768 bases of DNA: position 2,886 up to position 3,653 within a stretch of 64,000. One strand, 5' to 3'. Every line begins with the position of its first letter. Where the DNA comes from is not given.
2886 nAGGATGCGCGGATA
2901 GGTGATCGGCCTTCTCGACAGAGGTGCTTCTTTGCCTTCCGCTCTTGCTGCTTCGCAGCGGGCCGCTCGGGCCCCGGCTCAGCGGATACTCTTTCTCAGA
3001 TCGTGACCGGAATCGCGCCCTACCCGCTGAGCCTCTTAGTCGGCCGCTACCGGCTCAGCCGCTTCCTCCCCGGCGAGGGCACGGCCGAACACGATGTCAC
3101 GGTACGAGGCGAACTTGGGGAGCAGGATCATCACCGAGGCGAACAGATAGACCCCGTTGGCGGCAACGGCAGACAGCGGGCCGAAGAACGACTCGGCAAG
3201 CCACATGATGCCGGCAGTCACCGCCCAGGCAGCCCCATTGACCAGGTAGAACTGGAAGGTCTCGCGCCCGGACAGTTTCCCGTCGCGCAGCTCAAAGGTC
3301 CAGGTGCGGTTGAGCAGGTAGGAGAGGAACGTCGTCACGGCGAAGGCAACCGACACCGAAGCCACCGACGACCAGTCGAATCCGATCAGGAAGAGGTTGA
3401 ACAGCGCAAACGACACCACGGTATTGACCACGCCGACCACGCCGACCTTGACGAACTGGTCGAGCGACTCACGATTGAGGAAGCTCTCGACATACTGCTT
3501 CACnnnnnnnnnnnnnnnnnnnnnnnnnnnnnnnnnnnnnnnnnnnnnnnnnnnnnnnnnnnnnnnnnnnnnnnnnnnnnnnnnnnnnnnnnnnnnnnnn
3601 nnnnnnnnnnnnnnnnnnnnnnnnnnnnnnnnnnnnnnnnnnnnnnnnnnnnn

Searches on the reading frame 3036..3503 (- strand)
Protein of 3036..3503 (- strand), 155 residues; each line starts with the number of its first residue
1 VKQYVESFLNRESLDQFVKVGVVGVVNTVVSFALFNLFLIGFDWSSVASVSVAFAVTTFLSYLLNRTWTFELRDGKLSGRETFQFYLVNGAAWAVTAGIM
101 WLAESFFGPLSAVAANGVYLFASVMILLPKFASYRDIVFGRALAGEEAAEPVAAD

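Call 47: find_encoding_contigs(protein=window:3036-3503:-, flank=10000, max_places=4)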
Protein window:3036-3503:- (155 aa): 4 contigs read that carry it; 4 places shown.
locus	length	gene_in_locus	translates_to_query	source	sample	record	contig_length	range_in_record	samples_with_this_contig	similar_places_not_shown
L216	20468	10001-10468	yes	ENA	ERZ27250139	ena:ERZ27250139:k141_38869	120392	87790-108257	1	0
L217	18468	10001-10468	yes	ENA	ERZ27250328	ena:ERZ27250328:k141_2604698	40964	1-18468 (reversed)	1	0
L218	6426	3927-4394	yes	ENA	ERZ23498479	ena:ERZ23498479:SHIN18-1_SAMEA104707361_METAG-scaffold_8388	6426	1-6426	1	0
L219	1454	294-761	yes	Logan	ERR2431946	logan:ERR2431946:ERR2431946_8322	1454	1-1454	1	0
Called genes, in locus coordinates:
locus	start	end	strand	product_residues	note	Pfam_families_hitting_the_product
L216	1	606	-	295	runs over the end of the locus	PF01149:Fapy_DNA_glyco, PF06831:H2TH, PF06827:zf-FPG_IleRS (weak)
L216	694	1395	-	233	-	PF01996:F420_ligase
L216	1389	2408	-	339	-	PF01933:CofD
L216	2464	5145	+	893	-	-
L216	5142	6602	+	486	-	PF18986:DUF5719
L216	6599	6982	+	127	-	-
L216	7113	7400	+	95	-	PF20586:DUF6788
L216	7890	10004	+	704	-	-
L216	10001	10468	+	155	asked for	PF04138:GtrA_DPMS_TM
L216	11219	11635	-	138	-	-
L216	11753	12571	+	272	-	PF13560:HTH_31, PF01381:HTH_3 (weak), PF17765:MLTR_LBD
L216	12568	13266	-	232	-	PF13641:Glyco_tranf_2_3 (weak), PF00535:Glycos_transf_2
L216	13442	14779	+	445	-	PF02878:PGM_PMM_I, PF02879:PGM_PMM_II, PF02880:PGM_PMM_III, PF00408:PGM_PMM_IV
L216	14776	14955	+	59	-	PF03966:Trm112p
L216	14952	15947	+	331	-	PF10432:bact-PGI_C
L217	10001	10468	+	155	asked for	PF04138:GtrA_DPMS_TM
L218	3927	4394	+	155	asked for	PF04138:GtrA_DPMS_TM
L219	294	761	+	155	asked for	PF04138:GtrA_DPMS_TM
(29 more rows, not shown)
